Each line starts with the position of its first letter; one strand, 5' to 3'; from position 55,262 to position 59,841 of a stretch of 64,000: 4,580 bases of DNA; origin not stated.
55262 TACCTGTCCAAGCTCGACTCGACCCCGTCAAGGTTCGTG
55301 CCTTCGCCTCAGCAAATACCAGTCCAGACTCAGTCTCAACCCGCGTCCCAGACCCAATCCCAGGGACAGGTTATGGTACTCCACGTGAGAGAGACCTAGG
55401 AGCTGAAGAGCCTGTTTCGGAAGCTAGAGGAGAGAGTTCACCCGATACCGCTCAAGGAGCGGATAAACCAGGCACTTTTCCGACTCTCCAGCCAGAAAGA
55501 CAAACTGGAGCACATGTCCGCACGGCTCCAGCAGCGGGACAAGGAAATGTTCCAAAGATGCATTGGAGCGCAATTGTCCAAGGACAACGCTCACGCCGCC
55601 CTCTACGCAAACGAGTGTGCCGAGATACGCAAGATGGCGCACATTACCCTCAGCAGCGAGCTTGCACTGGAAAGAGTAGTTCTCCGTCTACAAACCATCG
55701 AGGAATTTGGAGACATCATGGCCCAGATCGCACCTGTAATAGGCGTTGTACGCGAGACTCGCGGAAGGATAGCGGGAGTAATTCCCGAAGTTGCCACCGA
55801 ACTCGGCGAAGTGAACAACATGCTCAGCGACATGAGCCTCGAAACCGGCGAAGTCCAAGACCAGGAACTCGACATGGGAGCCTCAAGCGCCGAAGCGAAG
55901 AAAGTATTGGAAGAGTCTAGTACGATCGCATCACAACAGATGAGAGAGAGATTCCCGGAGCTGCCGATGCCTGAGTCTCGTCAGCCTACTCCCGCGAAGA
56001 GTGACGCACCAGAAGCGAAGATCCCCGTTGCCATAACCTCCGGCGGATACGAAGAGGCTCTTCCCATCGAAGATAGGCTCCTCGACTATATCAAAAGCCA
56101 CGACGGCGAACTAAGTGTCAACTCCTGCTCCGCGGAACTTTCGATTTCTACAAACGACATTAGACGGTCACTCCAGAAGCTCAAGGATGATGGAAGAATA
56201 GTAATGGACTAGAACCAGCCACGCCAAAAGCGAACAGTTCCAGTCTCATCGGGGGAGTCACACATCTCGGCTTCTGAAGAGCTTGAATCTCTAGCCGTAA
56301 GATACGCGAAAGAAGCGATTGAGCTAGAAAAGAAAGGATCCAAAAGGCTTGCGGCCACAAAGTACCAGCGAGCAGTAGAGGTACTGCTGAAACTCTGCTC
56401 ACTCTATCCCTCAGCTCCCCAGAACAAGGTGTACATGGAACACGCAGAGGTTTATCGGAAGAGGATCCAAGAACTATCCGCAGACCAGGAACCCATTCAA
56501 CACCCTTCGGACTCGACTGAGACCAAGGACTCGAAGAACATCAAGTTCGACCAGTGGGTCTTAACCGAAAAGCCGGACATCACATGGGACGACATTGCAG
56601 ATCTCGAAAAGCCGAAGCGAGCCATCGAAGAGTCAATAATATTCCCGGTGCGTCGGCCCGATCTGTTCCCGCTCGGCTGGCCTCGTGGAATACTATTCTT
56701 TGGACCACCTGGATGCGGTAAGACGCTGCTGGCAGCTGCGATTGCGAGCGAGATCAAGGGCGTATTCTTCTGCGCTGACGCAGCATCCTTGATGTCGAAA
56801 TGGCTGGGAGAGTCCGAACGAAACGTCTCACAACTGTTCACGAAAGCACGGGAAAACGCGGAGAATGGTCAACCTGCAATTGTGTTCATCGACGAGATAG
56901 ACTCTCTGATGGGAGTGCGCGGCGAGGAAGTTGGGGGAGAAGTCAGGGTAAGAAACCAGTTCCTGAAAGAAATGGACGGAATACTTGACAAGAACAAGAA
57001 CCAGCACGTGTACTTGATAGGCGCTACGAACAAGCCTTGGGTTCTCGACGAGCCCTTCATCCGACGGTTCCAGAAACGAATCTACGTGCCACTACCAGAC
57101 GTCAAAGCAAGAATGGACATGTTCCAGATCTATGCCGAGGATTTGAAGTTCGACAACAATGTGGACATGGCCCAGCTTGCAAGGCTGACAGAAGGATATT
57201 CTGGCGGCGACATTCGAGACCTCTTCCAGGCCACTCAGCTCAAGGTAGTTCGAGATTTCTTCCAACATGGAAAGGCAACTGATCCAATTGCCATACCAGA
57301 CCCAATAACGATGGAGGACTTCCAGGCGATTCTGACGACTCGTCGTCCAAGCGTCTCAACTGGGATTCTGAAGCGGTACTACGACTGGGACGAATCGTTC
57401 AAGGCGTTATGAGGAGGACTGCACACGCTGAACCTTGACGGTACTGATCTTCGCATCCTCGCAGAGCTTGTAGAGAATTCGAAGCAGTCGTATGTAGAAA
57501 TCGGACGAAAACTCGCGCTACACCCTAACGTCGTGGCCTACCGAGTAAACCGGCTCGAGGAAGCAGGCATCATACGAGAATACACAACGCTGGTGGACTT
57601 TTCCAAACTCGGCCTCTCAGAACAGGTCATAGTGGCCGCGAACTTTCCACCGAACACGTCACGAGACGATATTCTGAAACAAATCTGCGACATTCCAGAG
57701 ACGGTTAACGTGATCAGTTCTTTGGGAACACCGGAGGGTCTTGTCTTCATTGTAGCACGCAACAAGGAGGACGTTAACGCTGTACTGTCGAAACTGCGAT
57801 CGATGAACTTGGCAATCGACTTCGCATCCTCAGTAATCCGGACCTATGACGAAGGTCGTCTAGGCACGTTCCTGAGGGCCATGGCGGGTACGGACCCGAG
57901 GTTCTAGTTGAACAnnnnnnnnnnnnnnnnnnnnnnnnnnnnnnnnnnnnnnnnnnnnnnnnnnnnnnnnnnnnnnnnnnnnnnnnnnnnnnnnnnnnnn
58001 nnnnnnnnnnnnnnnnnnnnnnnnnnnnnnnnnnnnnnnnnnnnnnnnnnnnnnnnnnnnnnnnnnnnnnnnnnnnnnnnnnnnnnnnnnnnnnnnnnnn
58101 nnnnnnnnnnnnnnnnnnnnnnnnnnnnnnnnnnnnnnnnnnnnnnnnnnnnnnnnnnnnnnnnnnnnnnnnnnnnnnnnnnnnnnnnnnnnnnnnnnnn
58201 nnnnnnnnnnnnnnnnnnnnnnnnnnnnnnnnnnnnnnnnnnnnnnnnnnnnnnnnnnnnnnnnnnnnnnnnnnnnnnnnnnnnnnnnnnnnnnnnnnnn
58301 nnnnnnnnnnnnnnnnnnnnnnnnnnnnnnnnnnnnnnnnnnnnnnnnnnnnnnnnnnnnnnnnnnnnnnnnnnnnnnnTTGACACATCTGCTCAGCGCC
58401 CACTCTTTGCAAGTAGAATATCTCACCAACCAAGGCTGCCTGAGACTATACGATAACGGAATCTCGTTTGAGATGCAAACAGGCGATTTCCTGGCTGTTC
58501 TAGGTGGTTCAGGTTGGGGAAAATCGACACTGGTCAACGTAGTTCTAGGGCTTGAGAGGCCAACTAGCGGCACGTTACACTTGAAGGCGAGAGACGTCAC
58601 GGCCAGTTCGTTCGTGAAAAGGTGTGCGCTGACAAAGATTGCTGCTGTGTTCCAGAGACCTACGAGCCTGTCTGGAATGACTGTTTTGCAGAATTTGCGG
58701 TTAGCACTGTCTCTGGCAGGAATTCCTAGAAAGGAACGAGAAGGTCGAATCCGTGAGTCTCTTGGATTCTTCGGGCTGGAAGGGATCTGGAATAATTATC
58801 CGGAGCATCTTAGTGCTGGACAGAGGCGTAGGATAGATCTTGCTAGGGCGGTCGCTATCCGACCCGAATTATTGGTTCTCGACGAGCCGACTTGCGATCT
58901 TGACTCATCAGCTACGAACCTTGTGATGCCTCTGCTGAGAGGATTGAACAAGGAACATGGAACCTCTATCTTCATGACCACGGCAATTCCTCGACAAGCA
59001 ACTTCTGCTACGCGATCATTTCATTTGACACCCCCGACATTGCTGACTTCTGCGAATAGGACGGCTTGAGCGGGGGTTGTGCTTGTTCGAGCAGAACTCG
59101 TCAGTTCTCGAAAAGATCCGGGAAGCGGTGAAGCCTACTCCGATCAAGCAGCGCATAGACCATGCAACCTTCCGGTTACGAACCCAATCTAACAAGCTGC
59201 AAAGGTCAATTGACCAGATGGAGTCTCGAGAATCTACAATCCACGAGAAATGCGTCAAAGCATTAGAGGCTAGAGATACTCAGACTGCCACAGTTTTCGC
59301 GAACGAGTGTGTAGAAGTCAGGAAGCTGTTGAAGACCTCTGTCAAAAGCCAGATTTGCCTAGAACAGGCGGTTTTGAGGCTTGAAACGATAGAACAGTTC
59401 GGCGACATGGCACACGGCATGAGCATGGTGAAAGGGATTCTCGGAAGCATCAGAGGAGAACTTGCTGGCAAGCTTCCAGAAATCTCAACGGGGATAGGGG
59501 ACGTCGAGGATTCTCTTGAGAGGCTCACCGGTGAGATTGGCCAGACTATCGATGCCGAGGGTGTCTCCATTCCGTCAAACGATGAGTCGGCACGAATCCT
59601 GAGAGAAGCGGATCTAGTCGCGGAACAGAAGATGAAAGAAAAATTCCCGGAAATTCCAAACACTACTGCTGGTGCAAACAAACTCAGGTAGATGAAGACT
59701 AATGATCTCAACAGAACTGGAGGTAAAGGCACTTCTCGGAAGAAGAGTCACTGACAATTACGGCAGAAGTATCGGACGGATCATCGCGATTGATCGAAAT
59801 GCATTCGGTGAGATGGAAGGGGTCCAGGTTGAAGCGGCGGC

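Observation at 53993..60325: Compact cdv supercluster with duplicated cdvB-cdvA modules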

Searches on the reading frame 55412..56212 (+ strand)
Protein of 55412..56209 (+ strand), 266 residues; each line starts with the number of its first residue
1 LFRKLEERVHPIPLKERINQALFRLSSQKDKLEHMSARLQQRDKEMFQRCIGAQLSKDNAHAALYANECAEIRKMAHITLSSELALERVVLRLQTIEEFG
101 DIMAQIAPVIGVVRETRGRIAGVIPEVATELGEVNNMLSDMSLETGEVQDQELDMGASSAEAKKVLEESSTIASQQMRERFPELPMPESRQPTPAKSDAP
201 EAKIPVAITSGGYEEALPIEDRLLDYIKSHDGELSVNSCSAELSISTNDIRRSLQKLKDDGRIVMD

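Call 3: search_protein_families(library=pfam, proteins=[window:55514-56212:+], max_evalue=0.1)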
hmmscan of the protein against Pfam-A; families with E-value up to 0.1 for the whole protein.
window:55514-56212:+ (232 aa): 8 families
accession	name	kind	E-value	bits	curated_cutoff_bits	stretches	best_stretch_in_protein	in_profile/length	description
PF08220.18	HTH_DeoR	-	0.0005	20.2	21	1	188-229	4-44/57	DeoR-like helix-turn-helix domain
PF09756.15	DDRGK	-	0.0099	16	27.8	1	185-229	100-143/188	DDRGK domain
PF08784.17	RPA_C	-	0.013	16.7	22.6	1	179-229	46-99/106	Replication protein A C terminal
PF08279.18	HTH_11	-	0.039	14.3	25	1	189-229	5-46/55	HTH domain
PF02186.21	TFIIE_beta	-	0.047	14.4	28.1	1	190-232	9-52/66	TFIIE beta subunit core domain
PF00392.27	GntR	-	0.055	13.6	27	0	185-229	9-54/64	Bacterial regulatory proteins, gntR family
PF17769.7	PurK_C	-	0.058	13.5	22.6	0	21-49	19-48/56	Phosphoribosylaminoimidazole carboxylase C-terminal domain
PF01022.26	HTH_5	-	0.062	13.6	22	0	197-227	13-43/47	Bacterial regulatory protein, arsR family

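Call 4: search_protein_families(library=ncbifam, proteins=[window:55514-56212:+], max_evalue=0.1)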
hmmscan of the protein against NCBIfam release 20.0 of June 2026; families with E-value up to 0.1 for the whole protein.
window:55514-56212:+ (232 aa): 5 families
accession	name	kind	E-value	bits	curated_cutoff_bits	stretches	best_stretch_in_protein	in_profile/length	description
NF041005.1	cell_div_CdvB1_B2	equivalog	1.1e-51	175.3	350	1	3-153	56-206/212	cell division protein CdvB1/B2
NF041008.1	cell_div_CdvB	equivalog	7.1e-41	140.6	370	1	4-232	45-259/260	cell division protein CdvB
NF041009.1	cell_div_CdvB3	equivalog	9.7e-08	31.9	170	1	3-145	25-159/164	cell division protein CdvB3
NF041397.1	TranRegGlpR_Halo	equivalog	0.0018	17.9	300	1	189-229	10-49/253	HTH-type transcriptional regulator GlpR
TIGR01884.1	cas_HTH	subfamily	0.076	12.4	60.2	0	189-227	147-184/202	CRISPR-associated CARF protein Csa3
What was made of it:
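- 55412..56212 (+): cdvB-wH: an ESCRT-III core with a C-terminal winged-helix domain. It starts at CTG 55412, preceded by AGGAG 9 nt upstream. NCBIfam CdvB aligned to profile position 259 of 260 (call 4).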

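Call 97: search_solved_structures(query=window:55412-56209:+, max_evalue=0.01, show_alignments=2)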
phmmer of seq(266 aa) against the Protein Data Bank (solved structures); distinct sequences matched with E-value up to 0.01: 2.
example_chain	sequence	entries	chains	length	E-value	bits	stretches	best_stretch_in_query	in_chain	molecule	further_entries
9s97_A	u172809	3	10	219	1.3e-45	159.1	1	13-186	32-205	Cell division protein B2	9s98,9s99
9s9j_A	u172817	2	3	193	9.4e-28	100.6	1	16-187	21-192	Cell division protein CdvB, Vps2 like protein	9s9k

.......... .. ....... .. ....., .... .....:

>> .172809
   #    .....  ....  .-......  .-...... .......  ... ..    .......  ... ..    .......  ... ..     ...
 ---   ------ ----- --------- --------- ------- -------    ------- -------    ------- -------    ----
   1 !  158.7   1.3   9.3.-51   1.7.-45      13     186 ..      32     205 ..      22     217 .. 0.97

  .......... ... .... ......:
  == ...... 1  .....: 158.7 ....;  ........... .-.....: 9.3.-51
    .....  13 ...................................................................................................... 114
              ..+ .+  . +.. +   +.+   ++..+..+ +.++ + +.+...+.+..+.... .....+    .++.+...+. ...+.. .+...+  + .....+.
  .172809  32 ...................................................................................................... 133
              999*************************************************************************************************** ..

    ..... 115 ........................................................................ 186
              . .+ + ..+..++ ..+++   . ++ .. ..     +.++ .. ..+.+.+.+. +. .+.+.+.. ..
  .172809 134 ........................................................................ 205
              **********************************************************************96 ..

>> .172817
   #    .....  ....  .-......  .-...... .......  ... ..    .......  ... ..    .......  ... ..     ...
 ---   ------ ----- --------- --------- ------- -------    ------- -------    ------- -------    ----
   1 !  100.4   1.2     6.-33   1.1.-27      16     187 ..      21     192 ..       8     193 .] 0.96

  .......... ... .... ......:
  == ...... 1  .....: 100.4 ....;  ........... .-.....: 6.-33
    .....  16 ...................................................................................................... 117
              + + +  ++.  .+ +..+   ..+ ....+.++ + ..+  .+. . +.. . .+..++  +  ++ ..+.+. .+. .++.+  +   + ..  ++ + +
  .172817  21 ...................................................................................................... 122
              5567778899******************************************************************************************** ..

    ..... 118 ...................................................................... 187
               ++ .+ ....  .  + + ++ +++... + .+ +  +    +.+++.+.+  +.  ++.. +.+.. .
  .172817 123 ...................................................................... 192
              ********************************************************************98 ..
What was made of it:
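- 55412..56212 (+): PDB CdvB2 at E 1e-45 (call 97).
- Closest known: Sulfolobus/Crenarchaeota cdvA-cdvB-cdvC operon. Different: The wH-bearing CdvB is closer in its core sequence to Sulfolobus CdvB2 than to Sulfolobus CdvB (call 97).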

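Call 108: search_protein_families(library=pfam, proteins=[window:55412-56209:+], max_evalue=0.001)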
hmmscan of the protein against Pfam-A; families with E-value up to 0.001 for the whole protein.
window:55412-56209:+ (266 aa): 1 family
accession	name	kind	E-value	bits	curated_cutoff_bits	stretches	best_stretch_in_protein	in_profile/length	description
PF08220.18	HTH_DeoR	-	0.00058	20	21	0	222-263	4-44/57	DeoR-like helix-turn-helix domain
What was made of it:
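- Family assignments: calls 3, 4, 108.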

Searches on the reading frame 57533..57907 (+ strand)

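Call 3: search_protein_families(library=pfam, proteins=[window:57533-57907:+], max_evalue=0.1)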
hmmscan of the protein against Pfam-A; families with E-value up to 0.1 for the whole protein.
window:57533-57907:+ (124 aa): 3 families
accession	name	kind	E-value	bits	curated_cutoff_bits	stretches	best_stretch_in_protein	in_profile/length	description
PF01037.27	AsnC_trans_reg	-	0.0011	19.3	25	1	44-101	11-69/73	Lrp/AsnC ligand binding domain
PF18039.7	UBA_6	-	0.018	15.5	23.5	0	17-48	1-35/42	UBA-like domain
PF13412.12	HTH_24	-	0.073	13.1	21.9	0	3-15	36-48/48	Winged helix-turn-helix DNA-binding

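Call 4: search_protein_families(library=ncbifam, proteins=[window:57533-57907:+], max_evalue=0.1)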
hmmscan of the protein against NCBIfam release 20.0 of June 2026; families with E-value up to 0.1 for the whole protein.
window:57533-57907:+ (124 aa): 6 families
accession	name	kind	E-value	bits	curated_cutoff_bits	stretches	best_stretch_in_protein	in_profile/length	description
NF040947.1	trans_reg_LysM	equivalog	5.7e-06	26.2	180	1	4-102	37-132/136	HTH-type transcriptional regulator LysM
NF040820.1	trans_reg_LrpA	equivalog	0.00031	20.6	250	1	4-86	38-119/141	HTH-type transcriptional regulator LrpA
NF041396.1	TranRegLrp_Halo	equivalog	0.0016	18.4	190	1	4-88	39-122/149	HTH-type transcriptional regulator Lrp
NF053758.1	ChrTpTrnRegChrS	equivalog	0.016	15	250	1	3-63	47-102/158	chromate efflux transcriptional regulator ChrS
NF008370.0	PRK11169.1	equivalog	0.037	13.7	233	1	4-49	48-91/164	leucine-responsive transcriptional regulator Lrp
NF008384.0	PRK11179.1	equivalog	0.061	13.1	227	1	3-86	42-125/153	transcriptional regulator AsnC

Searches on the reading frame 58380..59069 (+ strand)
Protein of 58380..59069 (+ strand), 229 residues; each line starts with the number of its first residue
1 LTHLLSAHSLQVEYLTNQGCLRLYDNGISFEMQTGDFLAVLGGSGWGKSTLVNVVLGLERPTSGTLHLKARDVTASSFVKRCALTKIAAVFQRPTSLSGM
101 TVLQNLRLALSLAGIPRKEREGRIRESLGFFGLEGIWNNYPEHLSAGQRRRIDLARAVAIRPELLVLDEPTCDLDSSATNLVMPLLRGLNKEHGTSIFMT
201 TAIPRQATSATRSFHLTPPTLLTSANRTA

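Call 3: search_protein_families(library=pfam, proteins=[window:58380-59069:+], max_evalue=0.1)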
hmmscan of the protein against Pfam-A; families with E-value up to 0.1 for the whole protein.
window:58380-59069:+ (229 aa): 5 families
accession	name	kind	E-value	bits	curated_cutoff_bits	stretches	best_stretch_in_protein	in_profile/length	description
PF00005.33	ABC_tran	-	5.4e-28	98.7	25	1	26-171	2-136/137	ABC transporter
PF13304.12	AAA_21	-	0.0071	16.9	27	1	138-201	232-297/304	AAA domain, putative AbiEii toxin, Type IV TA system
PF03193.22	RsgA_GTPase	-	0.019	15.2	30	1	35-57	106-128/174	RsgA GTPase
PF13555.12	AAA_29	-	0.03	14.5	27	1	25-52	13-39/61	P-loop containing region of AAA domain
PF13191.12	AAA_16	-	0.031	15.2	32.6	1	35-93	24-85/167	AAA ATPase domain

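Call 4: search_protein_families(library=ncbifam, proteins=[window:58380-59069:+], max_evalue=0.1)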
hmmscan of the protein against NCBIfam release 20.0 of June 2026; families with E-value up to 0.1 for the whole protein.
window:58380-59069:+ (229 aa): 187 families (the best 25 are shown)
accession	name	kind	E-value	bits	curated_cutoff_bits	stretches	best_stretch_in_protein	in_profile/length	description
NF038007.1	ABC_ATP_DarD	equivalog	4.7e-37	127.6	375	1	26-212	22-209/218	darobactin export ABC transporter ATP-binding protein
TIGR02673.1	FtsE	equivalog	6.4e-36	124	264.85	1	9-202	6-195/214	cell division ATP-binding protein FtsE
TIGR00968.1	3a0106s01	subfamily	1e-35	123.4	342.75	1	26-201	17-189/237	sulfate ABC transporter ATP-binding protein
TIGR03265.1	PhnT2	equivalog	7.3e-35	120.8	457.7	1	26-201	21-192/353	putative 2-aminoethylphosphonate ABC transporter ATP-binding protein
TIGR03864.1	PQQ_ABC_ATP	hypoth_equivalog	1.4e-34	119.6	302.25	1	26-203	18-192/236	ABC transporter, ATP-binding subunit, PQQ-dependent alcohol dehydrogenase system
TIGR02211.1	LolD_lipo_ex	equivalog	7.9e-34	117.1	307.75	1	4-217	1-215/221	lipoprotein-releasing ABC transporter ATP-binding protein LolD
TIGR01186.1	proV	subfamily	3.3e-33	115.3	326.6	1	26-200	10-187/363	betaine/proline/choline family ABC transporter ATP-binding protein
TIGR04521.1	ECF_ATPase_2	equivalog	1.2e-32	113.1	330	1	26-201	22-202/279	energy-coupling factor transporter ATPase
TIGR02982.1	heterocyst_DevA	subfamily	1.3e-32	113.2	295.8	1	27-216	23-214/220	ABC exporter ATP-binding subunit, DevA family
NF007826.0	PRK10535.1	equivalog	2.3e-32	112.1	966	1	1-215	1-215/648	macrolide ABC transporter ATP-binding protein/permease MacB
TIGR01188.1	drrA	subfamily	3e-32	112.1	312.45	1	27-202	11-182/302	daunorubicin resistance ABC transporter, ATP-binding protein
NF040933.2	ABC_arch_GlcV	equivalog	6.3e-32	110.8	450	1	27-199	24-197/357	glucose ABC transporter ATP-binding protein GlcV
TIGR03608.1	L_ocin_972_ABC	subfamily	8.9e-32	110.2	254.85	1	27-200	16-191/206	putative bacteriocin export ABC transporter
TIGR04520.1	ECF_ATPase_1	equivalog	1.7e-31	109.6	315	1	26-212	19-205/269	energy-coupling factor transporter ATPase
TIGR02314.1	ABC_MetN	equivalog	3.3e-31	108.6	499.7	1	26-201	22-198/343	methionine ABC transporter ATP-binding protein MetN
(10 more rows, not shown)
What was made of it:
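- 58380..59069 (+): ABC ATPase, the partner of the 4-TM protein. It abuts that gene's stop codon directly. NCBIfam hits include DarD 128, FtsE 124 and LolD 117 bits (calls 3, 4).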

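Call 66: search_solved_structures(query=window:58380-59069:+, max_evalue=1e-20)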
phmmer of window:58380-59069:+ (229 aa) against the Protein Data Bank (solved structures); distinct sequences matched with E-value up to 1e-20: 115 (the best 60 are shown).
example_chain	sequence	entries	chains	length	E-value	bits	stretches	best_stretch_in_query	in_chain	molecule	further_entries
8j5q_D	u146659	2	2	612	2.2e-39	138.6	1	22-198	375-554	Uncharacterized ABC transporter ATP-binding protein Rv1281c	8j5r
8j5s_D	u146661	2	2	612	1.4e-38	136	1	22-198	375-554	Uncharacterized ABC transporter ATP-binding protein Rv1281c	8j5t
8wd9_D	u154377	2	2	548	1.4e-36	129.5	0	26-199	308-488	Probable dipeptide-transport ATP-binding protein ABC transporter DppD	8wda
8wdb_D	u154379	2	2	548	9.5e-36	126.8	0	26-199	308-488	Probable dipeptide-transport ATP-binding protein ABC transporter DppD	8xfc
7mbz_C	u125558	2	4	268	5.3e-30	108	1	27-201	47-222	ABC transporter, ATP-binding protein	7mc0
5xu1_A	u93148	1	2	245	1.5e-29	106.5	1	13-214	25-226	ABC transporter ATP-binding protein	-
1z47_A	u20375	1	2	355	1.6e-29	106.4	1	26-201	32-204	putative ABC-transporter ATP-binding protein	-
3dhw_C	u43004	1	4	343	1.6e-29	106.4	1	26-201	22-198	Methionine import ATP-binding protein metN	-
9o9x_A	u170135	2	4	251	1.7e-29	106.3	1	28-208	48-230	ABC transporter ATP-binding protein YtrE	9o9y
6cvl_C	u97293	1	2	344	3.8e-29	105.2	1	25-201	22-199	MetN nucleotide-binding subunit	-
3tui_C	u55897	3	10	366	3.9e-29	105.1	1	25-201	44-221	Methionine import ATP-binding protein MetN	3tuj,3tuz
5lil_A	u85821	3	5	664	7.1e-29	104.3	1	27-219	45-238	Macrolide export ATP-binding/permease protein MacB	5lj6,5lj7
5lj9_A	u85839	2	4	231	1.4e-28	103.3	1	26-216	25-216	Macrolide export ATP-binding/permease protein MacB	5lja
8s7v_K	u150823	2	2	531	4e-28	101.9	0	4-186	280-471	Glycine betaine/carnitine/choline transport ATP-binding protein OpuCA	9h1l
2it1_A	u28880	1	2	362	7.6e-28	100.9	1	26-200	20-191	362aa long hypothetical maltose/maltodextrin transport ATP-binding protein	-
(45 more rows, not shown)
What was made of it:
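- The window's ATPase is a generic ABC by PDB ranking (call 66).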

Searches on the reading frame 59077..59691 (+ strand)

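Call 3: search_protein_families(library=pfam, proteins=[window:59077-59691:+], max_evalue=0.1)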
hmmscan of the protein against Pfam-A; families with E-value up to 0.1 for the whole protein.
window:59077-59691:+ (204 aa): 2 families
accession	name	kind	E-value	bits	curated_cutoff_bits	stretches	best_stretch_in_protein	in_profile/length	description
PF03357.26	Snf7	-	6.8e-10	39.3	27.3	1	33-196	5-169/171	Snf7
PF04513.17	Baculo_PEP_C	-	0.012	16.1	38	0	106-159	13-66/140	Baculovirus polyhedron envelope protein, PEP, C terminus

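Call 4: search_protein_families(library=ncbifam, proteins=[window:59077-59691:+], max_evalue=0.1)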
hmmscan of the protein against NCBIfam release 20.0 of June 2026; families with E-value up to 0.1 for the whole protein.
window:59077-59691:+ (204 aa): 3 families
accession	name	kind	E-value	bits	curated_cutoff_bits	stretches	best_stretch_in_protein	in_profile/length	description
NF041005.1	cell_div_CdvB1_B2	equivalog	4e-44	150.6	350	1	6-200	15-210/212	cell division protein CdvB1/B2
NF041008.1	cell_div_CdvB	equivalog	5.8e-24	85.2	370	1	23-197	21-195/260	cell division protein CdvB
NF041009.1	cell_div_CdvB3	equivalog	2.5e-09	37.1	170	1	31-189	10-160/164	cell division protein CdvB3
